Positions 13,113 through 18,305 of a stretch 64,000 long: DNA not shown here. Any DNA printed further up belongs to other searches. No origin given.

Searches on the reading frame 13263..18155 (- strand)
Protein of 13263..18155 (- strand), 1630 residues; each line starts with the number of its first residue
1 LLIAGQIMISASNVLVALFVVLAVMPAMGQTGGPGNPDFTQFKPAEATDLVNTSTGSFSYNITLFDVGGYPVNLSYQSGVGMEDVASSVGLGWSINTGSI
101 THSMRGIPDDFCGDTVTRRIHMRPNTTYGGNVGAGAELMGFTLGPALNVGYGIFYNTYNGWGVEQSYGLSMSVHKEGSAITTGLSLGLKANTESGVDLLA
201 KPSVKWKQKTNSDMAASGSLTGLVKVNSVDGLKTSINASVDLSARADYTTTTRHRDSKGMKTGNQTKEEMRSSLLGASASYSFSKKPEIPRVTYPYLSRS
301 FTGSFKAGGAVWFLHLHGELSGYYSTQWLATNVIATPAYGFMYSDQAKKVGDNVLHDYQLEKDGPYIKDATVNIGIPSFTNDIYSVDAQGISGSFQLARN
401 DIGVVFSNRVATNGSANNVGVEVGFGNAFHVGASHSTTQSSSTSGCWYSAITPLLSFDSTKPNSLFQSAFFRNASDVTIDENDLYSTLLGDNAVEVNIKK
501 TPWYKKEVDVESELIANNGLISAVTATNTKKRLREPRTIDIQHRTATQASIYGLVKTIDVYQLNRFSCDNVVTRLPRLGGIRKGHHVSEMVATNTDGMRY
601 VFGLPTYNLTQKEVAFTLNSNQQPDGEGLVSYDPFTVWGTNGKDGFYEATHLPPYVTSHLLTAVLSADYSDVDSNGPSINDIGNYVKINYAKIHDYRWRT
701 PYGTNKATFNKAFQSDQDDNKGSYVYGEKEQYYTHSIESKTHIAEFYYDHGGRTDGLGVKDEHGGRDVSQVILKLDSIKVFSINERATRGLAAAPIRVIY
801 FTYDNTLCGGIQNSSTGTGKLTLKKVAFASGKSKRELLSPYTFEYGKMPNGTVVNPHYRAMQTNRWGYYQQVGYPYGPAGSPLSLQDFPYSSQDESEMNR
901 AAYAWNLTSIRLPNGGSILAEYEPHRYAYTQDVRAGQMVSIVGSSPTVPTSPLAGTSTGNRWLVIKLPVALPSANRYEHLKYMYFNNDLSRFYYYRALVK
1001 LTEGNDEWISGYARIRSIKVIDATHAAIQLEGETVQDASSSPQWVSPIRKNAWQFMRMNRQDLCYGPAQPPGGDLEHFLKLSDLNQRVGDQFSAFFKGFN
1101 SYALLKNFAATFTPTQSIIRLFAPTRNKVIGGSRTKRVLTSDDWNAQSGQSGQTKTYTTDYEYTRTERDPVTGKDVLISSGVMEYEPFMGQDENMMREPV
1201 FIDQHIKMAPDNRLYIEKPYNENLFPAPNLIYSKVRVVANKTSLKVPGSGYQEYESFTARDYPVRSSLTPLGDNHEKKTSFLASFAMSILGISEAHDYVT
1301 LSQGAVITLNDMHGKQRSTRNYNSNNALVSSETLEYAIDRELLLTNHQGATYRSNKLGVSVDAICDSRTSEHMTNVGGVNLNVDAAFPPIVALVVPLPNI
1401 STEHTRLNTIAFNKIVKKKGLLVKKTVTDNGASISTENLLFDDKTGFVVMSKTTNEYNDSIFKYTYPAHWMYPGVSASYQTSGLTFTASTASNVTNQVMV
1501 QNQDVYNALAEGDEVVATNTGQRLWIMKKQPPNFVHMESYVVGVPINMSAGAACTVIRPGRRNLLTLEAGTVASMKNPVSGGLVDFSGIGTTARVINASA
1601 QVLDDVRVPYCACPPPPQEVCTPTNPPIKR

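Call 10: search_protein_families(library=pfam, proteins=[window:13263-18155:-], max_evalue=0.01)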
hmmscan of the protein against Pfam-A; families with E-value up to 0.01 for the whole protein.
window:13263-18155:- (1630 aa): 0 families

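Call 68: search_solved_structures(query=window:13263-18155:-, max_evalue=1)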
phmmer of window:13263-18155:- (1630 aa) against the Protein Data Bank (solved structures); distinct sequences matched with E-value up to 1: 2.
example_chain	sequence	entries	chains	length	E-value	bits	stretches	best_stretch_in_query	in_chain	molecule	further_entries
9iqh_A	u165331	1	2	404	0.34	11.3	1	1217-1306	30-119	O-succinylhomoserine sulfhydrylase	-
3tb5_A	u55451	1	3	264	0.83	10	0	82-180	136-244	Methionine aminopeptidase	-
